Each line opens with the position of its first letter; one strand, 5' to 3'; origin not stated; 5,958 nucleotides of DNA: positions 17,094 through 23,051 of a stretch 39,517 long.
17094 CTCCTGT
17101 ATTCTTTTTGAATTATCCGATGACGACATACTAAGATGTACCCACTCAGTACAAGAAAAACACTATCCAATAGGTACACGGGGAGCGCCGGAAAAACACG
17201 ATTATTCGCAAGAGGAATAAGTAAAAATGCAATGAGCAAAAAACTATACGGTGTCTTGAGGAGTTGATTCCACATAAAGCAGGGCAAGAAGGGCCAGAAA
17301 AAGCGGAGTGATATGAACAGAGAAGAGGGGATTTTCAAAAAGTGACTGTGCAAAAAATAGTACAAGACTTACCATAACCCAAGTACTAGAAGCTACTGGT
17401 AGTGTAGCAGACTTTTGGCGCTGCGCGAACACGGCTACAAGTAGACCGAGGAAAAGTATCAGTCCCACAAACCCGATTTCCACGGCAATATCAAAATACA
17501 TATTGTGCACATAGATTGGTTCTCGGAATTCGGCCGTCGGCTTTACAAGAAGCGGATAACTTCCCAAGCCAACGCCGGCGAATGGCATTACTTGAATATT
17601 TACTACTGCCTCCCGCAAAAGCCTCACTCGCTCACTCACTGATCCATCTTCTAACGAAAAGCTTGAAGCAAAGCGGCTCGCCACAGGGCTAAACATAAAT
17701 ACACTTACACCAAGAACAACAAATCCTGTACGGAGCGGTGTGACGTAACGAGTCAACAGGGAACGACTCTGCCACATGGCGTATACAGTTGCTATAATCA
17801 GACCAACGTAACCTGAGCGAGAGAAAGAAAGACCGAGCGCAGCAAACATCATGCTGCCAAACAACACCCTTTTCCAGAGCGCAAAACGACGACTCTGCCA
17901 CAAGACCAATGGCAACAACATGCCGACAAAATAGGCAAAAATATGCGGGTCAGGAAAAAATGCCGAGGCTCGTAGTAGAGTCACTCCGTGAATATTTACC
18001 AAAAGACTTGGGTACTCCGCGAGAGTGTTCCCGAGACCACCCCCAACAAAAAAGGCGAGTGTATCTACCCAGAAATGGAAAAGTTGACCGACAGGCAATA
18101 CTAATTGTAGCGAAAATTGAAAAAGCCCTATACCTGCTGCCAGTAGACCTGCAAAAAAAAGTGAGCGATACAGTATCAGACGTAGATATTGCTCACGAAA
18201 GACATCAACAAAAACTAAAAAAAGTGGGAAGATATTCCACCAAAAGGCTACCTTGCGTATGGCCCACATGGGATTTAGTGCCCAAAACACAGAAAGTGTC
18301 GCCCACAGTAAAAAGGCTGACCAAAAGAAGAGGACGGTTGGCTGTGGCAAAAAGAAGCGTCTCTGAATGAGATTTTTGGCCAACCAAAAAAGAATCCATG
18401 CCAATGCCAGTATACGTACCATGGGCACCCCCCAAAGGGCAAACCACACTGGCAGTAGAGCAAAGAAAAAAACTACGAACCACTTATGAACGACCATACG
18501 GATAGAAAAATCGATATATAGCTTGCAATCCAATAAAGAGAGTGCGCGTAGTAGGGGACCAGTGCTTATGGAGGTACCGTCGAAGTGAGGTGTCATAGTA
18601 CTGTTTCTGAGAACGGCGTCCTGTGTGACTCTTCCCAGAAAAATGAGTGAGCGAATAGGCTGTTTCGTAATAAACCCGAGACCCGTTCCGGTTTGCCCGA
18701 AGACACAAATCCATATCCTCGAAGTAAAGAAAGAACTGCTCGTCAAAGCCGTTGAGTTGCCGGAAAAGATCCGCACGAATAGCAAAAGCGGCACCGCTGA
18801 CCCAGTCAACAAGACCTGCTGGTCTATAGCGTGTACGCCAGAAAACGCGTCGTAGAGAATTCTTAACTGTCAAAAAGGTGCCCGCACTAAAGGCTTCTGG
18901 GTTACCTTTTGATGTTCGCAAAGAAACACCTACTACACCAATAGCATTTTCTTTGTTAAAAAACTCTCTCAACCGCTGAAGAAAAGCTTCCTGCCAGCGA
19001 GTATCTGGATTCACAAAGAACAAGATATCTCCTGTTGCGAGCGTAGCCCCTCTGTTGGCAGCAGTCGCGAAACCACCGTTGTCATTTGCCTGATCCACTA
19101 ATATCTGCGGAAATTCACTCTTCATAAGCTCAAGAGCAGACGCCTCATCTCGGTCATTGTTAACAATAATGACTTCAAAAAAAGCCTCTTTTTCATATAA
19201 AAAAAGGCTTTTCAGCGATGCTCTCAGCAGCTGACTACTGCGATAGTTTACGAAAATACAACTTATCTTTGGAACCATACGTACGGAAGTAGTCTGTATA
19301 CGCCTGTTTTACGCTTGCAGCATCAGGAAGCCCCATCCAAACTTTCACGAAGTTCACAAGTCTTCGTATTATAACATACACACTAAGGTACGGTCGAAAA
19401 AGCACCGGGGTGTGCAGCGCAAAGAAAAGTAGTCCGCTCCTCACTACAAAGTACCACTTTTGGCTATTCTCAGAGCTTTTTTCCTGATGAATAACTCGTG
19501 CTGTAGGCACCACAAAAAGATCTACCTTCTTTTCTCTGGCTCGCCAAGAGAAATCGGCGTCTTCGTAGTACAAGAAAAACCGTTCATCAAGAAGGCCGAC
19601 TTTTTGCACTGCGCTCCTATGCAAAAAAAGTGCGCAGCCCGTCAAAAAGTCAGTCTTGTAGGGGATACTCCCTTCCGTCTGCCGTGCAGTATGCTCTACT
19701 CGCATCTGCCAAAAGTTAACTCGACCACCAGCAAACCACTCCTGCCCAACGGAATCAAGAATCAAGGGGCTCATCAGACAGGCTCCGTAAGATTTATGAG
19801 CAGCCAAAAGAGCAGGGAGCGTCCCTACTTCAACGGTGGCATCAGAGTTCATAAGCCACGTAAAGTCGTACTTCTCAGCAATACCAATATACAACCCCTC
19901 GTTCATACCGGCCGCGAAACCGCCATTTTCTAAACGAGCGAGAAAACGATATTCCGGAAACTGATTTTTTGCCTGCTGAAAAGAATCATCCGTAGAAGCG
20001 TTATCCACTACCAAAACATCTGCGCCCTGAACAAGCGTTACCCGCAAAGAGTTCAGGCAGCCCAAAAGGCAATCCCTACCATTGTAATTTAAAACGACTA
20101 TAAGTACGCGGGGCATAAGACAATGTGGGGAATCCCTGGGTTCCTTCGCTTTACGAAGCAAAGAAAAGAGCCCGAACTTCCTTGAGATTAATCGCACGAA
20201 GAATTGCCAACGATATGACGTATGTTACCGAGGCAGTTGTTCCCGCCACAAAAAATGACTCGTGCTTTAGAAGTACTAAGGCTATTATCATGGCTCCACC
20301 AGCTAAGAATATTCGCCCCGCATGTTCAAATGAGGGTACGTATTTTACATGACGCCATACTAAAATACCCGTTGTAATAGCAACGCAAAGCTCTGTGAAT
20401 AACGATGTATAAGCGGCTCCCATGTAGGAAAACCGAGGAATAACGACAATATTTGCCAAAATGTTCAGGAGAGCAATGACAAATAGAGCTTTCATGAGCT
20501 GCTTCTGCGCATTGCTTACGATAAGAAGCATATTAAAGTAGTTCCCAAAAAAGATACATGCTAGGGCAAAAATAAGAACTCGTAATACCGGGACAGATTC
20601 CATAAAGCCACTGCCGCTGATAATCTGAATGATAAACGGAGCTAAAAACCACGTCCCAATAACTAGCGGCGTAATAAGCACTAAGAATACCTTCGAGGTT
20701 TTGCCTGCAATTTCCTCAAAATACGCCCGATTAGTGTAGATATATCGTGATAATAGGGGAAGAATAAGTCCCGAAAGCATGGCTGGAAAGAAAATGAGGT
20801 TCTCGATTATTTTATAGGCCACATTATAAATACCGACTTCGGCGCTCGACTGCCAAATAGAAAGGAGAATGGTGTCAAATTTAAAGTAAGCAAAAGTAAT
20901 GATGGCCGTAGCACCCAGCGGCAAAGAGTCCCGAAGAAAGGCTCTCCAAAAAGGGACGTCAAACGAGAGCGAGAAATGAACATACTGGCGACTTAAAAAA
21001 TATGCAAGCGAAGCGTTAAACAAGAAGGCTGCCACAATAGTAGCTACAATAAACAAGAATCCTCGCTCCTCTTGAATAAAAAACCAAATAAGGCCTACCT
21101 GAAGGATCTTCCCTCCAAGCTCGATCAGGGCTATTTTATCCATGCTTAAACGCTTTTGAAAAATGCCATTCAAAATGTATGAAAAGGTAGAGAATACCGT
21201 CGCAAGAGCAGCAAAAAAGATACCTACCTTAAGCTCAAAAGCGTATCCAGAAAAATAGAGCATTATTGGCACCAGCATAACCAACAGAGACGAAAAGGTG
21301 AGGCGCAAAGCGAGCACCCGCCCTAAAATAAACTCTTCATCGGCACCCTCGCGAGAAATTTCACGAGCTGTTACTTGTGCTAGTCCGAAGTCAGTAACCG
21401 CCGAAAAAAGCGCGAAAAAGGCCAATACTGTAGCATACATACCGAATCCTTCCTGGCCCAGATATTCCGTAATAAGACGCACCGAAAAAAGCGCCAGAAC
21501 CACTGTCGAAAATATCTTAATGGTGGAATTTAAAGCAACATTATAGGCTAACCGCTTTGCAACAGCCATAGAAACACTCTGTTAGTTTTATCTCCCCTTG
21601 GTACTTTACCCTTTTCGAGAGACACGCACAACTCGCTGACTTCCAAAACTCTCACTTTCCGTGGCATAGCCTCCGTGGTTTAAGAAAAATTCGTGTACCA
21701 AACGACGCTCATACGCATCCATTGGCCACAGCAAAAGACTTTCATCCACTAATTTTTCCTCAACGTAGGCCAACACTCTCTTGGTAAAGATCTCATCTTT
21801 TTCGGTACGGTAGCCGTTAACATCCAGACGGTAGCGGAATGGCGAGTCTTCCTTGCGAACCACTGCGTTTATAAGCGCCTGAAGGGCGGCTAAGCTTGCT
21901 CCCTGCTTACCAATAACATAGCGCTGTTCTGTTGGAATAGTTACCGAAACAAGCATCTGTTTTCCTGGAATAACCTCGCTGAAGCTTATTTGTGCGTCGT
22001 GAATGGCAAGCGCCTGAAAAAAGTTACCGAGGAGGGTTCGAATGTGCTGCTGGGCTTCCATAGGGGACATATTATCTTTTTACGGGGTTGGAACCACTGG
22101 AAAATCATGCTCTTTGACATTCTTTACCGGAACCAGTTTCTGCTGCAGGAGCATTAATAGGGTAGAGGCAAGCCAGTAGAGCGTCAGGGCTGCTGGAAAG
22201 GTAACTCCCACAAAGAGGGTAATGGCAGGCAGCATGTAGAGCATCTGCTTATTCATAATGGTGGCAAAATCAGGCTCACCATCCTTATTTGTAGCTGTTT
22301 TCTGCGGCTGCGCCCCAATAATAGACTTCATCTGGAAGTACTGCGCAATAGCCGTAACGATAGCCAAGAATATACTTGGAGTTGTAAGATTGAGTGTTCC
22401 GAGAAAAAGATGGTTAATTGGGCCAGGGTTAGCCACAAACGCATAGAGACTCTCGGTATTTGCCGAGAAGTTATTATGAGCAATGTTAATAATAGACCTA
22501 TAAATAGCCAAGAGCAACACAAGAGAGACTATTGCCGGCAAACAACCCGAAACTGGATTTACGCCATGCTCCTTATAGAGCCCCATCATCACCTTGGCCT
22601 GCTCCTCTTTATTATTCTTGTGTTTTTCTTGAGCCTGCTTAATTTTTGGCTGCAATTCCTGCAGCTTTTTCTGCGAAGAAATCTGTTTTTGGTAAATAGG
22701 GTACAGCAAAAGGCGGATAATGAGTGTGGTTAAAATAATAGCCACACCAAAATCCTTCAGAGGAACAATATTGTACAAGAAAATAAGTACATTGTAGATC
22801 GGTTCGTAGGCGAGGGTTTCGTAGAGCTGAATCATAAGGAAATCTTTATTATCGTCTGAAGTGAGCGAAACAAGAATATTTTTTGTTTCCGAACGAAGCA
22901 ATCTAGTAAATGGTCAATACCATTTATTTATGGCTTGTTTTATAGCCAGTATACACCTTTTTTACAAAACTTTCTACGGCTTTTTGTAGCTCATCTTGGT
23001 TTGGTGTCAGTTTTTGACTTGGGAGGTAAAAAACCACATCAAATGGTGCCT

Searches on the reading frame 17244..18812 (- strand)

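Call 86: search_protein_families(library=pfam, proteins=[window:17244-18812:-], max_evalue=0.01)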
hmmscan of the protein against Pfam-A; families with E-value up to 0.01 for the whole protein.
window:17244-18812:- (522 aa): 1 family
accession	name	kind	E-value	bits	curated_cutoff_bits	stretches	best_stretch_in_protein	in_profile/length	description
PF04932.20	Wzy_C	-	1.3e-15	57.9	31.7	1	321-455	5-149/149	O-Antigen ligase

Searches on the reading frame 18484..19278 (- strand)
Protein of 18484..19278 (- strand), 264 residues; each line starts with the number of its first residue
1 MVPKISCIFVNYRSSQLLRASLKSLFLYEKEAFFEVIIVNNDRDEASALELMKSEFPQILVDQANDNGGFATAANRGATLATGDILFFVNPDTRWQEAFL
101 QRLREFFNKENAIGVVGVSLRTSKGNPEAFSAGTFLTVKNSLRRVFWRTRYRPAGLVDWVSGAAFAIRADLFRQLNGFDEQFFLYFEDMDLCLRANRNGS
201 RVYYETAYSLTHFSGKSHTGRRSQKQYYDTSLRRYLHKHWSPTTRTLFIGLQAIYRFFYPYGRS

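Call 86: search_protein_families(library=pfam, proteins=[window:18484-19278:-], max_evalue=0.01)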
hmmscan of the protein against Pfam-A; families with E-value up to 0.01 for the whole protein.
window:18484-19278:- (264 aa): 7 families
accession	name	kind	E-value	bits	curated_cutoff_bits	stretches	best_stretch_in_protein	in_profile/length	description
PF00535.33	Glycos_transf_2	-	1.7e-15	57.8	23.3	1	6-141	1-132/168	Glycosyl transferase family 2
PF13641.12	Glyco_tranf_2_3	-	1.2e-14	55.4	27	1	3-225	1-224/230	Glycosyltransferase like family 2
PF13632.12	Glyco_trans_2_3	-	1e-06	29.2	27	1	89-208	5-119/198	Glycosyl transferase family group 2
PF13712.12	Glyco_tranf_2_5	-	1.1e-06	28.9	27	1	68-204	39-179/210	Glycosyltransferase like family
PF10111.15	Glyco_tranf_2_2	-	2e-06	27.9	27.3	1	28-197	26-201/276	Glycosyltransferase like family 2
PF02709.20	Glyco_transf_7C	-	0.0016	18.5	23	1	162-202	21-62/78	N-terminal domain of galactosyltransferase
PF13905.12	Thioredoxin_8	-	0.0046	17.7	27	0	12-54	13-56/94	Thioredoxin-like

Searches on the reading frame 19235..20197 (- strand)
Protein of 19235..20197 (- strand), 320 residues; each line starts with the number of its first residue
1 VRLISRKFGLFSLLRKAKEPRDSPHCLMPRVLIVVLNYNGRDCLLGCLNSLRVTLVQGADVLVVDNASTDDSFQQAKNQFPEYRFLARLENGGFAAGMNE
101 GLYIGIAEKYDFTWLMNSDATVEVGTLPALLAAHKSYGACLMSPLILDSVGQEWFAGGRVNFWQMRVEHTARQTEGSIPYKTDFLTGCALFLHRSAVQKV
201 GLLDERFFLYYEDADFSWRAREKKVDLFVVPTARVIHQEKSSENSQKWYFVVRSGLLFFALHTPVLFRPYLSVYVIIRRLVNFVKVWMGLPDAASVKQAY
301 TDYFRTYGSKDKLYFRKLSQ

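Call 86: search_protein_families(library=pfam, proteins=[window:19235-20197:-], max_evalue=0.01)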
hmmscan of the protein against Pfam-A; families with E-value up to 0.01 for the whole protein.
window:19235-20197:- (320 aa): 3 families
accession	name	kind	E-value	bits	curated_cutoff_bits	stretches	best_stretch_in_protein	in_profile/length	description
PF00535.33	Glycos_transf_2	-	2e-12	47.8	23.3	1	33-200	2-167/168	Glycosyl transferase family 2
PF13641.12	Glyco_tranf_2_3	-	7.4e-09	36.4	27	1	29-242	1-216/230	Glycosyltransferase like family 2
PF13632.12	Glyco_trans_2_3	-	8.8e-07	29.4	27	1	115-249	4-140/198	Glycosyl transferase family group 2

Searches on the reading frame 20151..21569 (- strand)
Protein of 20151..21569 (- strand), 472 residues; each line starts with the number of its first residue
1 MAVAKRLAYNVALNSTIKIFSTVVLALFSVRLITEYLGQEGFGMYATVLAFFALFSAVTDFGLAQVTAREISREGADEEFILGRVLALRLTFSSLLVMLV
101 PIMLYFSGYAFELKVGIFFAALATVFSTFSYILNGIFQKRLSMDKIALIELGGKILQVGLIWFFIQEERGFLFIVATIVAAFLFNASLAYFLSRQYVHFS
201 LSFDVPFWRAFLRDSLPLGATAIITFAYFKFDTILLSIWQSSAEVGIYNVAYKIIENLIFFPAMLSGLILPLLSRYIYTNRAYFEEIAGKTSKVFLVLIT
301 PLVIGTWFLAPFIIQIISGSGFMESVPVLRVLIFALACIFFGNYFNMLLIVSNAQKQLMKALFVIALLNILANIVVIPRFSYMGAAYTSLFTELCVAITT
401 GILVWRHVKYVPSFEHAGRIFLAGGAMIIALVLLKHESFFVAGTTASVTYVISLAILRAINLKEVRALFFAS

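Call 8: search_protein_families(library=pfam, proteins=[window:20151-21569:-], max_evalue=0.01)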
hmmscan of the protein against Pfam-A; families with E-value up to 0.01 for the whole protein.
window:20151-21569:- (472 aa): 2 families
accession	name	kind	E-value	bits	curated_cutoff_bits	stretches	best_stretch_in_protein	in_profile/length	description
PF01943.22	Polysacc_synt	-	2.6e-21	76.7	28.2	1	10-276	4-273/274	Polysaccharide biosynthesis protein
PF13440.11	Polysacc_synt_3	-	5.9e-15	55.7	23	1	37-327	6-293/293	Polysaccharide biosynthesis protein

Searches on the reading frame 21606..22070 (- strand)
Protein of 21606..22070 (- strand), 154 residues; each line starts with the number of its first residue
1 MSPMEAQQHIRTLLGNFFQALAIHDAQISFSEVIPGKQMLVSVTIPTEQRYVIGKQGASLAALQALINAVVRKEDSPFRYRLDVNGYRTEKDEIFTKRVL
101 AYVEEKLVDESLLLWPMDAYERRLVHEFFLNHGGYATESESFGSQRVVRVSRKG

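Call 86: search_protein_families(library=pfam, proteins=[window:21606-22070:-], max_evalue=0.01)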
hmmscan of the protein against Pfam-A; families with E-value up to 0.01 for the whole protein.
window:21606-22070:- (154 aa): 2 families
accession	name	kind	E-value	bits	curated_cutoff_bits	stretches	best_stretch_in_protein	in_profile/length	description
PF01424.28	R3H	-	6.4e-08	32.9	26.8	1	109-152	18-60/60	R3H domain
PF13083.13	KH_KhpA-B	-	2.8e-07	30.8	32.1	1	13-84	3-73/73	KhpA/KhpB, KH domain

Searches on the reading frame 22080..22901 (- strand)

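Call 86: search_protein_families(library=pfam, proteins=[window:22080-22901:-], max_evalue=0.01)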
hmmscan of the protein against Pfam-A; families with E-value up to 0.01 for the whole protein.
window:22080-22901:- (273 aa): 2 families
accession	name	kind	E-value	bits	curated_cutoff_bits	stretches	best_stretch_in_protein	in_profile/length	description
PF02096.25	60KD_IMP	-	2.2e-44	151.8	35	1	51-256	1-160/163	60Kd inner membrane protein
PF00558.24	Vpu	-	0.0063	16.7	24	0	48-114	9-74/81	Vpu protein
